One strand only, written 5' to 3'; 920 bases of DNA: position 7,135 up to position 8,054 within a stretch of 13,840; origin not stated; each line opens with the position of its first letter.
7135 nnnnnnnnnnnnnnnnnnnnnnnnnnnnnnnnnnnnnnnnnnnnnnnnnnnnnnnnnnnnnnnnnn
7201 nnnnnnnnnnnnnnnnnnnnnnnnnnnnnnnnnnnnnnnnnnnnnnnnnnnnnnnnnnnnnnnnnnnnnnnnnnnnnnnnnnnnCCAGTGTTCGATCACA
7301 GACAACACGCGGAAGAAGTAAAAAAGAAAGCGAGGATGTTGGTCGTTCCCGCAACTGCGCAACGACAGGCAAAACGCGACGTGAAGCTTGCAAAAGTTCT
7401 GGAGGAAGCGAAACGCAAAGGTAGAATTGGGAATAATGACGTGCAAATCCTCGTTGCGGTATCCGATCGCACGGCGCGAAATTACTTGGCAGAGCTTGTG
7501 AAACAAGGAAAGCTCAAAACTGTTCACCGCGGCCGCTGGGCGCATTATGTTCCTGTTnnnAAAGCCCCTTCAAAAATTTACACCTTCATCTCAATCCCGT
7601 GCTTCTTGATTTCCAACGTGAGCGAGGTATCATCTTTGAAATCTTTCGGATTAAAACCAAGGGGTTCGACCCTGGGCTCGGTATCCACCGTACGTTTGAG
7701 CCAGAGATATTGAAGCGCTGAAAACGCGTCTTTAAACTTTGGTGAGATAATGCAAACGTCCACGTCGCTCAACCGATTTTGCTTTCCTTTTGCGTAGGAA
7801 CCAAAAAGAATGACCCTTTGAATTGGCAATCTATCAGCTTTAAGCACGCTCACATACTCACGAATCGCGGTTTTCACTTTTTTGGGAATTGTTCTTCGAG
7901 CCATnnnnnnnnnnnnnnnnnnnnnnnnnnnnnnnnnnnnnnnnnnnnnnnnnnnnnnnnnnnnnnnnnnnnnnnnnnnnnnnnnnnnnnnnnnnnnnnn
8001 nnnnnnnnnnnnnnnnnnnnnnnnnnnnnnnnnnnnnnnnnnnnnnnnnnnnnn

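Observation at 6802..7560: Unusual repeat protein: acidic low-complexity N-terminus, tandem VE(R/K)IVEKPVE 11-mers, C-terminal winged helix, encoded immediately after the attC-like R2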

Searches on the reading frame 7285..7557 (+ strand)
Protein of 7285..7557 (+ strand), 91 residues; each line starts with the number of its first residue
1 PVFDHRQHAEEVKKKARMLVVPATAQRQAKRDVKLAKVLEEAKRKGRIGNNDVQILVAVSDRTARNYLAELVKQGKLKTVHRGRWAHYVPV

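Call 24: search_solved_structures(query=window:7300-7557:+, max_evalue=10, show_alignments=3)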
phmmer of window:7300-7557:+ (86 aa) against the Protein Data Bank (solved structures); distinct sequences matched with E-value up to 10: 9.
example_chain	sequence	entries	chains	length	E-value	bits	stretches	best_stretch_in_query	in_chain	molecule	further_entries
7osv_A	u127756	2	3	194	0.041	17.6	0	4-34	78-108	DeNovoTIM6-SB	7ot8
4l4u_A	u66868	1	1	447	0.26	15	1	25-73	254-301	Transcriptional regulator (NtrC family)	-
1zq1_C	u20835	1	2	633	0.27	14.9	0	6-70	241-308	Glutamyl-tRNA(Gln) amidotransferase subunit E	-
1ny5_A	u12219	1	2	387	0.39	14.5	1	25-73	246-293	transcriptional regulator (NtrC family)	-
3m0e_A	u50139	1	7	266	0.39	14.5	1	17-73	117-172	Transcriptional regulator (NtrC family)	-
4bs1_B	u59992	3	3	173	0.44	14.3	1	24-73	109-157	TRANSCRIPTIONAL REGULATOR (NTRC FAMILY) | TRANSCRIPTIONAL REGULATOR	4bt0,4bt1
1ny6_A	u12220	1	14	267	0.81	13.4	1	25-73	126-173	transcriptional regulator (NtrC family)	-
4ly6_A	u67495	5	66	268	0.81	13.4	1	25-73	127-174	Transcriptional regulator (NtrC family)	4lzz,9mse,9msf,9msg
6z2i_A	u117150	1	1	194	1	13.2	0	4-34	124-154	de novo designed TIM barrel DeNovoTIM6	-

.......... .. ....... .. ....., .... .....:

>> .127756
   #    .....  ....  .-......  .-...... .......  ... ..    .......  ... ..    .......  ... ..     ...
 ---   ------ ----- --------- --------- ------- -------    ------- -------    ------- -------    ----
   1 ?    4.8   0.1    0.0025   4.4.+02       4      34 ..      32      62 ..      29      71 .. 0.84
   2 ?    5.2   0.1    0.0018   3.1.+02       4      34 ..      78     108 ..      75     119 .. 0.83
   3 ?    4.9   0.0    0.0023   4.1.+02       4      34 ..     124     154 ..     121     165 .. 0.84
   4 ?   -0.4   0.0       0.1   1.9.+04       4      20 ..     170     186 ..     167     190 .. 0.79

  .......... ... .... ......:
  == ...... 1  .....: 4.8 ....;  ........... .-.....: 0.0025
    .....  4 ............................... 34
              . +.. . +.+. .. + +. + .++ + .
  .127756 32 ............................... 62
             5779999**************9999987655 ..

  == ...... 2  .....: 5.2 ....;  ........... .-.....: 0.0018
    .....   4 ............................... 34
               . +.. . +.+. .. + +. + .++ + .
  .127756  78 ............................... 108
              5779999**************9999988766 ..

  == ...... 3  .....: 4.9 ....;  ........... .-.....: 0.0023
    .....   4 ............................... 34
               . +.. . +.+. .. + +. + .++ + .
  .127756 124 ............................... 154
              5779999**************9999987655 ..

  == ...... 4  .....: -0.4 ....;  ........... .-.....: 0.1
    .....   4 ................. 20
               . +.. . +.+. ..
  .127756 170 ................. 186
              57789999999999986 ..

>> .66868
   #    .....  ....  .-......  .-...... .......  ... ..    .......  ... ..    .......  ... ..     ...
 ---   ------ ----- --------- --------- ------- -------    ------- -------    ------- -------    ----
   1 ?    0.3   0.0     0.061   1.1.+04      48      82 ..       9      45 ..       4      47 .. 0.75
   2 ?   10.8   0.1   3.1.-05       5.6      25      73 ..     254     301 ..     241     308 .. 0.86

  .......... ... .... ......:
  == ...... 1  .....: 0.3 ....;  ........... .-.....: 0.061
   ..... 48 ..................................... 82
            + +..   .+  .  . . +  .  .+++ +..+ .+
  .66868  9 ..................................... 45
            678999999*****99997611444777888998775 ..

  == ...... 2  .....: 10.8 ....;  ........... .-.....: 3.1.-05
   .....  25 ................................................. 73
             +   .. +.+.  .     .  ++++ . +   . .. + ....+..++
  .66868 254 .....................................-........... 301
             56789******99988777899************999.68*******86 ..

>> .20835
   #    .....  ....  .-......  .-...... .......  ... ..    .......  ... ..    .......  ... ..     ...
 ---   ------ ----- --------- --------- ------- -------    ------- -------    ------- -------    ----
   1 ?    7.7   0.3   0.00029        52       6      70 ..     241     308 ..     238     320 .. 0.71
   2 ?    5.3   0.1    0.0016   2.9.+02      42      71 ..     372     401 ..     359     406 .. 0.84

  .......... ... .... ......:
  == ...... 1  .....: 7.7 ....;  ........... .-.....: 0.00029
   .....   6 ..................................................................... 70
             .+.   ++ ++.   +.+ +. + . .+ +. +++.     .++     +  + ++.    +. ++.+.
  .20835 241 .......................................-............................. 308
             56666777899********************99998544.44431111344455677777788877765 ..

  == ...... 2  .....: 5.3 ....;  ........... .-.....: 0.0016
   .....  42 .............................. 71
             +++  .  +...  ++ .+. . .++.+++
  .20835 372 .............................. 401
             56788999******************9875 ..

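Call 41: search_solved_structures(query=A3, max_evalue=1, show_alignments=2)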
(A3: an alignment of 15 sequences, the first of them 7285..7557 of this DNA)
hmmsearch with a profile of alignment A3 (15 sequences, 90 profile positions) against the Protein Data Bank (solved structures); distinct sequences matched with E-value up to 1: 13.
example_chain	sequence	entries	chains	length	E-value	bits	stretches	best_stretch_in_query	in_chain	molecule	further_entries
2htj_A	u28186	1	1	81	0.14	15.3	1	37-85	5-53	P fimbrial regulatory protein KS71A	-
2l54_A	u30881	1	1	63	0.33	14.2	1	30-79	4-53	Double-stranded RNA-specific adenosine deaminase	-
1p6r_A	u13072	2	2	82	0.33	14.1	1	38-89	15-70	Penicillinase repressor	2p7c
5ewq_A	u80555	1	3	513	0.36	14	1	19-74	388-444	Amidase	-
8gbd_A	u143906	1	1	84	0.39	13.9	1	19-79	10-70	Double-stranded RNA-specific adenosine deaminase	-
8gbc_A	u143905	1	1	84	0.39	13.9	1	19-79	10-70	Double-stranded RNA-specific adenosine deaminase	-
1u2w_A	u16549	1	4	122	0.48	13.6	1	35-88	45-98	Cadmium efflux system accessory protein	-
3f72_A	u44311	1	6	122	0.51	13.5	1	35-88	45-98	Cadmium efflux system accessory protein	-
3hrs_A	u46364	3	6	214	0.52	13.5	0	34-81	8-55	Metalloregulator ScaR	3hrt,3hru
2zme_B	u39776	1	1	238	0.78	13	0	13-80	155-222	Vacuolar protein-sorting-associated protein 36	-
3cuq_B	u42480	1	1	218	0.79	12.9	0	13-80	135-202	Vacuolar protein-sorting-associated protein 36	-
3h4o_A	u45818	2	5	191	0.79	12.9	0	26-67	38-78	NITROREDUCTASE FAMILY PROTEIN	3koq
5jlu_A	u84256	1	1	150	0.84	12.8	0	43-78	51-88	Adhesin competence repressor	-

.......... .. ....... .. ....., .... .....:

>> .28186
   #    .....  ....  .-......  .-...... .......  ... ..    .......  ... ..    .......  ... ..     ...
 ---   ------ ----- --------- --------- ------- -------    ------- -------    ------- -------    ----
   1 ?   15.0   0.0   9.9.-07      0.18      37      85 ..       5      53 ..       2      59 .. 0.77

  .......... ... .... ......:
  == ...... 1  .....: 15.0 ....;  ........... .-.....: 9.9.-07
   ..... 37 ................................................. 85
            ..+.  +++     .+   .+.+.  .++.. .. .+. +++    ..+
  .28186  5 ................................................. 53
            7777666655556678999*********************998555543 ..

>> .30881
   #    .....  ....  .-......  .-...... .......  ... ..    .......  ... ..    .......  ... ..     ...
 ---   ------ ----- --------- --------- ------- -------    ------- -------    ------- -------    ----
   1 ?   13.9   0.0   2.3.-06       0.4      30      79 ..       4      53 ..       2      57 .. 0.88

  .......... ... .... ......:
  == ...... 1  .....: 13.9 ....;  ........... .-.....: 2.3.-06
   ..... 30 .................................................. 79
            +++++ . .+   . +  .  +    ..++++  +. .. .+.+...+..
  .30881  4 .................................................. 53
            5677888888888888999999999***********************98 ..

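Call 42: search_protein_families(library=pfam, alignment_id=A3, max_evalue=0.1)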
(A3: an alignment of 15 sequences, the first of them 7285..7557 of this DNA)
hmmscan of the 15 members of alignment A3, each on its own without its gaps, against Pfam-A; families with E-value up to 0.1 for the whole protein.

A. member 1, window:7285-7557:+ (91 aa): 10 families
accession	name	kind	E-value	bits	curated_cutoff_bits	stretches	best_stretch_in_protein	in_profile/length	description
PF08220.18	HTH_DeoR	-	0.0011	19.1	21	1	37-83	4-50/57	DeoR-like helix-turn-helix domain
PF24033.1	DUF7342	-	0.0018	18.7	31.6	1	58-90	28-60/150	Family of unknown function (DUF7342)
PF22168.2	DIP2311-like_C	-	0.0031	18.2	27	1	46-89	18-61/63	Transcriptional regulator DIP2311-like, C-terminal domain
PF06163.17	DUF977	-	0.0038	17.7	22.1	1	26-78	5-57/134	Bacterial protein of unknown function (DUF977)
PF04703.18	FaeA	-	0.0054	17.4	20.7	1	51-84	19-52/62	FaeA-like protein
PF13412.12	HTH_24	-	0.0069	16.4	21.9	1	37-77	7-47/48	Winged helix-turn-helix DNA-binding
PF13338.12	AbiEi_4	-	0.0089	16.6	25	1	42-83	7-44/49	Transcriptional regulator, AbiEi antitoxin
PF08672.17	ANAPC2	-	0.0093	16.9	23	0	59-85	33-58/60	Anaphase promoting complex (APC) subunit 2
PF21248.3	SoFic-like_C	-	0.027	15.1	27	1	59-89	42-72/76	Protein adenylyltransferase SoFic-like, C-terminal domain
PF07900.17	DUF1670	-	0.039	13.8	25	1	27-85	84-143/220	Protein of unknown function (DUF1670)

B. families by the number of members that match (of 15 scanned): 33 families (the first 25 are shown)
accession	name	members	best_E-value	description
PF06163.17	DUF977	14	6.1e-08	Bacterial protein of unknown function (DUF977)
PF04703.18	FaeA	13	0.00085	FaeA-like protein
PF22168.2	DIP2311-like_C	9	0.00072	Transcriptional regulator DIP2311-like, C-terminal domain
PF13412.12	HTH_24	8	0.00051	Winged helix-turn-helix DNA-binding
PF08220.18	HTH_DeoR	7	7.6e-05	DeoR-like helix-turn-helix domain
PF13338.12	AbiEi_4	5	0.00072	Transcriptional regulator, AbiEi antitoxin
PF24033.1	DUF7342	4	0.0013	Family of unknown function (DUF7342)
PF21248.3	SoFic-like_C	3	0.00014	Protein adenylyltransferase SoFic-like, C-terminal domain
PF20432.4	Xre-like-HTH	3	0.033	Antitoxin Xre-like helix-turn-helix domain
PF06224.18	AlkZ-like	3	0.042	DNA glycosylase AlkZ-like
PF09339.16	HTH_IclR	2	0.0016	IclR helix-turn-helix domain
PF19187.6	HTH_PafC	2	0.016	PafC helix-turn-helix domain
PF13463.12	HTH_27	1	0.00024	Winged helix DNA-binding domain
PF25213.1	HVO_A0261_N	1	0.0078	HVO_A0261 N-terminal domain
PF08672.17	ANAPC2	1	0.0093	Anaphase promoting complex (APC) subunit 2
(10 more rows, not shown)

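Call 45: find_related_loci(query=A4, collection=genome_contigs, flank=6000)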
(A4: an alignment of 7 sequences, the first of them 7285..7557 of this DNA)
Query A4 (91 aa) in genome_contigs; peptide patterns used: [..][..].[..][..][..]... (x = any residue, [..] = any of these).
108 stretches matched a pattern; 5 encode a relative of the query (tblastn E <= 1e-3); 5 distinct loci.
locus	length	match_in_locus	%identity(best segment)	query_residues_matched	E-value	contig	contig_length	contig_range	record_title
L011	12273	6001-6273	49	2-91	1e-21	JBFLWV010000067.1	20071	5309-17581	MAG: Patescibacteria group bacterium isolate MAG041 MAG041_67, whole genome shotgun sequence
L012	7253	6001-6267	38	3-91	5e-14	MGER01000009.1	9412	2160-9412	MAG: Candidatus Uhrbacteria bacterium RIFCSPLOWO2_02_FULL_49_11 rifcsplowo2_02_scaffold_12993, whole genome shotgun sequ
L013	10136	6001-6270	39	2-91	8e-14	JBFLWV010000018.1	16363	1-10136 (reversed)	MAG: Patescibacteria group bacterium isolate MAG041 MAG041_18, whole genome shotgun sequence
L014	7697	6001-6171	47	22-78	2e-12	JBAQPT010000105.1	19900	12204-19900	MAG: Minisyncoccia bacterium isolate MFD03286_ilm_asm_bin13 k127_105818, whole genome shotgun sequence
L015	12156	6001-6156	44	37-88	3e-10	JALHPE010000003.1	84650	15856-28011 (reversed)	MAG: Candidatus Paceibacterota bacterium isolate bin.22 c_000000001663, whole genome shotgun sequence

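Call 49: search_protein_representatives(alignment_id=A3)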
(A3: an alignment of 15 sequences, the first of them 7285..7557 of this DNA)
Query: 15 sequences, 90 profile positions. Proteins with E-value up to 0.001 (for the whole library): 3830; up to 1e-10: 1102; up to 1e-30: 12. The best 150 are listed.
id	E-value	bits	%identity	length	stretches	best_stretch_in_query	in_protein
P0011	6.0e-35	135.2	-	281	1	1-89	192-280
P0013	1.1e-34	134.4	-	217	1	1-89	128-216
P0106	2.5e-34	133.2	-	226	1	1-88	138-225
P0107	2.5e-33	129.9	-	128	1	1-88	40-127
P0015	1.2e-32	127.8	-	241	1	1-88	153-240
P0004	1.6e-32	127.4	-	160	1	1-89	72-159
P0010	1.8e-32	127.2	-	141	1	1-89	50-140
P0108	1.9e-32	127.1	-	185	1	1-89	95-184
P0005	2.1e-32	127.0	-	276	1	1-89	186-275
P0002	3.7e-32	126.2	-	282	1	1-89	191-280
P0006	5.2e-32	125.8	-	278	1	1-89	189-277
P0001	6.6e-32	125.4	-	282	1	1-90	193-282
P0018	1.2e-27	111.7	-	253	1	5-89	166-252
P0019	3.2e-25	104.0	-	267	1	2-88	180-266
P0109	2.5e-23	97.9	-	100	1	17-89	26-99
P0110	4.1e-21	90.8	-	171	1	21-89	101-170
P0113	1.0e-19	86.3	-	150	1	19-89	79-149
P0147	2.0e-17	79.0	-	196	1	14-88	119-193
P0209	2.7e-16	75.4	-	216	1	8-89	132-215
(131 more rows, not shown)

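Call 54: search_protein_families(library=ncbifam, proteins=[P0113, P0147, P0110, P0209], max_evalue=0.1)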
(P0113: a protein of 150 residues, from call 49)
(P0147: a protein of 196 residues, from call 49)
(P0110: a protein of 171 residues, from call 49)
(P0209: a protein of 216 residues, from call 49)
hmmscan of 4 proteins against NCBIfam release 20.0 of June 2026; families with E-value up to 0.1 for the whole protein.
P0113 (150 aa): 15 families
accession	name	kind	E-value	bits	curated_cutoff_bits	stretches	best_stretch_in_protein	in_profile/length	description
TIGR01884.1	cas_HTH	subfamily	0.00045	19.7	60.2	1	79-140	132-190/202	CRISPR-associated CARF protein Csa3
NF053606.1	Sta1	subfamily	0.00066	19.7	80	1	96-138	24-66/100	Sta1 family transcriptional regulator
NF053660.1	ORF80_fam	equivalog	0.00072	19.4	95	1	95-138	5-48/70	ORF80 family leucine zipper DNA-binding protein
NF053609.1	Sul12a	equivalog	0.0013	18.9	150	1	93-137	6-50/103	Sul12a family chromatin-organizing protein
NF041397.1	TranRegGlpR_Halo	equivalog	0.0043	16.7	300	1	95-142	8-57/253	HTH-type transcriptional regulator GlpR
NF040939.2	trans_reg_lrs14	equivalog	0.0048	16.9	90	1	97-138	26-68/103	Lrs14 family HTH-type transcriptional regulator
NF038251.1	AdcR_fam_Zn_TF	equivalog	0.0076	16.5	175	1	95-138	39-81/143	zinc-dependent MarR family transcriptional regulator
TIGR01610.1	phage_O_Nterm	equivalog_domain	0.0097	16.4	45.5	1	98-144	39-85/95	phage replication protein O, N-terminal domain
NF041008.1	cell_div_CdvB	equivalog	0.015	15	370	1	71-136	192-256/260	cell division protein CdvB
NF033788.1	HTH_metalloreg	subfamily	0.022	14.6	55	1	96-147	15-66/77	metalloregulator ArsR/SmtB family transcription factor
NF010034.0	PRK13509.1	equivalog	0.027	13.8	244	1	95-138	8-51/251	HTH-type transcriptional regulator UlaR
TIGR03020.2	EpsA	equivalog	0.067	12.8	170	1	96-133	197-232/247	XrtB/PEP-CTERM-associated transcriptional regulator EpsA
NF041423.1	MobC_subf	subfamily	0.068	12.4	200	1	85-138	9-63/240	MobC family replication-relaxation protein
NF040890.1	trans_reg_YgbI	equivalog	0.077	12.5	400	1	95-136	8-49/253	DNA-binding transcriptional repressor YgbI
NF053610.1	Sso10a_fam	subfamily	0.093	12.8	60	0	113-140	24-51/64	Sso10a family chromatin protein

P0147 (196 aa): 5 families
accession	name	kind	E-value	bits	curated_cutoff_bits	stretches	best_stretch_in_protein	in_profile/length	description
NF010034.0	PRK13509.1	equivalog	0.015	14.7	244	1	138-185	6-55/251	HTH-type transcriptional regulator UlaR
NF007720.0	PRK10411.1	equivalog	0.022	14.1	259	1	137-188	4-55/243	L-fucose operon activator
TIGR01128.2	holA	equivalog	0.04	13.2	80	1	137-180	167-210/316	DNA polymerase III subunit delta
TIGR01610.1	phage_O_Nterm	equivalog_domain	0.045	14.2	45.5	1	142-189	38-85/95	phage replication protein O, N-terminal domain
NF053606.1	Sta1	subfamily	0.093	12.8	80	0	142-185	25-68/100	Sta1 family transcriptional regulator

P0110 (171 aa): 7 families
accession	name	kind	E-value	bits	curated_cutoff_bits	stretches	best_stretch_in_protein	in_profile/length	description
TIGR01884.1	cas_HTH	subfamily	0.0019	17.7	60.2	1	107-164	137-194/202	CRISPR-associated CARF protein Csa3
NF053609.1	Sul12a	equivalog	0.013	15.7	150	1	111-156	4-49/103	Sul12a family chromatin-organizing protein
NF010034.0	PRK13509.1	equivalog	0.018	14.4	244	1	113-159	6-52/251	HTH-type transcriptional regulator UlaR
NF033761.1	gliding_GltJ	equivalog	0.023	13.8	450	1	7-113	401-511/671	adventurous gliding motility protein GltJ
NF038139.1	Reg_Aceta_RamB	equivalog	0.042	12.5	700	1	65-108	344-387/465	acetate metabolism transcriptional regulator RamB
NF010762.0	PRK14165.1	equivalog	0.084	12.2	279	0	111-156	8-52/224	winged helix-turn-helix domain-containing protein/riboflavin kinase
NF007720.0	PRK10411.1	equivalog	0.092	12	259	0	110-161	2-54/243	L-fucose operon activator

P0209 (216 aa): 10 families
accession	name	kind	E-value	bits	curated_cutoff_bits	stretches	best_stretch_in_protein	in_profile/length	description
NF053660.1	ORF80_fam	equivalog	6.6e-05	22.7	95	1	160-202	5-47/70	ORF80 family leucine zipper DNA-binding protein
NF010034.0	PRK13509.1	equivalog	8.3e-05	22.1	244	1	159-205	7-53/251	HTH-type transcriptional regulator UlaR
NF040890.1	trans_reg_YgbI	equivalog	0.0033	17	400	1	157-204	5-52/253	DNA-binding transcriptional repressor YgbI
NF053606.1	Sta1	subfamily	0.0039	17.3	80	1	161-206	24-69/100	Sta1 family transcriptional regulator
TIGR01884.1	cas_HTH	subfamily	0.0049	16.3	60.2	1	139-214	124-199/202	CRISPR-associated CARF protein Csa3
NF041395.1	TranRegLrpA1_Halo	equivalog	0.0086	16.1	250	1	160-201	8-49/142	HTH-type transcriptional regulator LrpA1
NF041397.1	TranRegGlpR_Halo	equivalog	0.0097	15.6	300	1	160-203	8-51/253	HTH-type transcriptional regulator GlpR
NF007720.0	PRK10411.1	equivalog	0.01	15.1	259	1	155-203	2-50/243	L-fucose operon activator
NF010762.0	PRK14165.1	equivalog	0.011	15.1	279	1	164-203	15-54/224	winged helix-turn-helix domain-containing protein/riboflavin kinase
NF040939.2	trans_reg_lrs14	equivalog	0.023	14.7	90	1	159-204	24-69/103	Lrs14 family HTH-type transcriptional regulator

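Call 55: search_protein_families(library=padloc, proteins=[window:7285-7557:+], max_evalue=0.01)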
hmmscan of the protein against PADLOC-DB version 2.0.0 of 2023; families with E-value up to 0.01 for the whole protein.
window:7285-7557:+ (91 aa): 6 families
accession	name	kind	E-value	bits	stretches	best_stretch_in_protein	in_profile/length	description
PDLC03963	SoFic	-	0.00089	16.7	1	27-85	291-346/361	-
PDLC02271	AbiEi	-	0.0034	14.6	1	29-86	7-62/263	AbiEi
PDLC01434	CasR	-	0.0037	15.1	1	26-85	124-179/191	"CAS-I,CAS-II,CAS-III,CAS-IV,CAS-V,CAS-VI; associated_signaling"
PDLC02232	AbiEi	-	0.0041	15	1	34-86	5-59/177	AbiEi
PDLC01044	Csa3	-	0.005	14.8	1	11-83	115-183/194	Type I-A associated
PDLC02246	AbiEi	-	0.0083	13.7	0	58-83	32-57/230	AbiEi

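Call 56: search_protein_families(library=phrogs, proteins=[window:7285-7557:+], max_evalue=0.01)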
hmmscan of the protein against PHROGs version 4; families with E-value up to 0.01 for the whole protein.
window:7285-7557:+ (91 aa): 3 families
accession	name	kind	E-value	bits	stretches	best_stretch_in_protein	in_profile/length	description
phrog_2391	-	DNA, RNA and nucleotide metabolism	8.5e-06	26.6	1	25-77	4-56/107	DNA binding protein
phrog_31115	-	DNA, RNA and nucleotide metabolism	0.0043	18.4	1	25-85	48-113/121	replication initiation protein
phrog_6336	-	unknown function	0.0077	17.6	0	27-84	7-66/81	-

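Call 84: search_dna_similar(query=window:7285-7557:+, collection=phages, mode=protein, max_evalue=0.001, max_rows=10)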
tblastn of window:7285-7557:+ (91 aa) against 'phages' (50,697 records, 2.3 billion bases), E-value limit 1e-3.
No match.

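Call 85: search_dna_similar(query=window:7285-7557:+, collection=plasmids, mode=protein, max_evalue=0.001, max_rows=10)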
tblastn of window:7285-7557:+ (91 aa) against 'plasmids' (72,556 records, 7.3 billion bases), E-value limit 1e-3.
Records with a match: 1; places in all: 1; records where one place covers at least 80% of the query: 0.
Best place of each record, by identity: <60% 1.
By first word of the organism name: Chroococcidiopsis 1.
By predicted mobility (MOB-suite, as given by PLSDB): conjugative 1.
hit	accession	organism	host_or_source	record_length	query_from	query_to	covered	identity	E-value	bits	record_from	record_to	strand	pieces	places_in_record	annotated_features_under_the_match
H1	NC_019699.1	Chroococcidiopsis thermalis PCC 7203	-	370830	38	90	58%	43.4%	1e-3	43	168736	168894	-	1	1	none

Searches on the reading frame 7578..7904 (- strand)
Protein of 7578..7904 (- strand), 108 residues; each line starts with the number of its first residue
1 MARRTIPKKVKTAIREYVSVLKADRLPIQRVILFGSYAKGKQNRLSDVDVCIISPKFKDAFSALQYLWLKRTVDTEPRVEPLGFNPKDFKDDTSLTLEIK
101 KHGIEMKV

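Call 8: search_protein_families(library=pfam, proteins=[window:7578-7904:-], max_evalue=0.01)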
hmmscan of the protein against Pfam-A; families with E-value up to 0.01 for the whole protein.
window:7578-7904:- (108 aa): 3 families
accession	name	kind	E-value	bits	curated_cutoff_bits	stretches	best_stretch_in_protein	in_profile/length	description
PF01909.29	NTP_transf_2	-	2e-11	44.6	21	1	21-68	8-55/93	Nucleotidyltransferase domain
PF18765.7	Polbeta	-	1.5e-07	31.9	26.9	1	27-59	12-44/93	Polymerase beta, Nucleotidyltransferase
PF22600.2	MTPAP-like_central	-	0.00026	21.5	27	1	9-60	20-70/139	Poly(A) RNA polymerase, mitochondrial-like, central palm domain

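Call 55: search_protein_families(library=padloc, proteins=[window:7578-7904:-], max_evalue=0.01)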
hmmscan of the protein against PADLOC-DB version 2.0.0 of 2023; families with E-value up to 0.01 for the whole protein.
window:7578-7904:- (108 aa): 10 families
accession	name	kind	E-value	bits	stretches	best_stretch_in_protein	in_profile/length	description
PDLC04903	PDC-S09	-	2.8e-09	35.2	1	8-105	8-107/108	-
PDLC04907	PDC-S09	-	6.6e-09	33.9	1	1-61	1-60/114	-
PDLC04368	PDC-M05A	-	7.3e-08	30.5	1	20-90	99-167/201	-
PDLC04906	PDC-S09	-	2.7e-07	28.9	1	14-62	11-58/98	-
PDLC04904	PDC-S09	-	3.6e-06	25.1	1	23-58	20-55/104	-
PDLC04902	PDC-S09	-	2.1e-05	22.7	1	23-56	16-49/97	-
PDLC04905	PDC-S09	-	0.0004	18.7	1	24-70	17-63/101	-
PDLC04369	PDC-M05A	-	0.0019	15.9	1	24-55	102-130/201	-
PDLC00809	Cyclase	-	0.0024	15.5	1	8-54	26-69/295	oligonucleotide-cyclase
PDLC04901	PDC-S09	-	0.0056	15.4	1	4-54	2-47/126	-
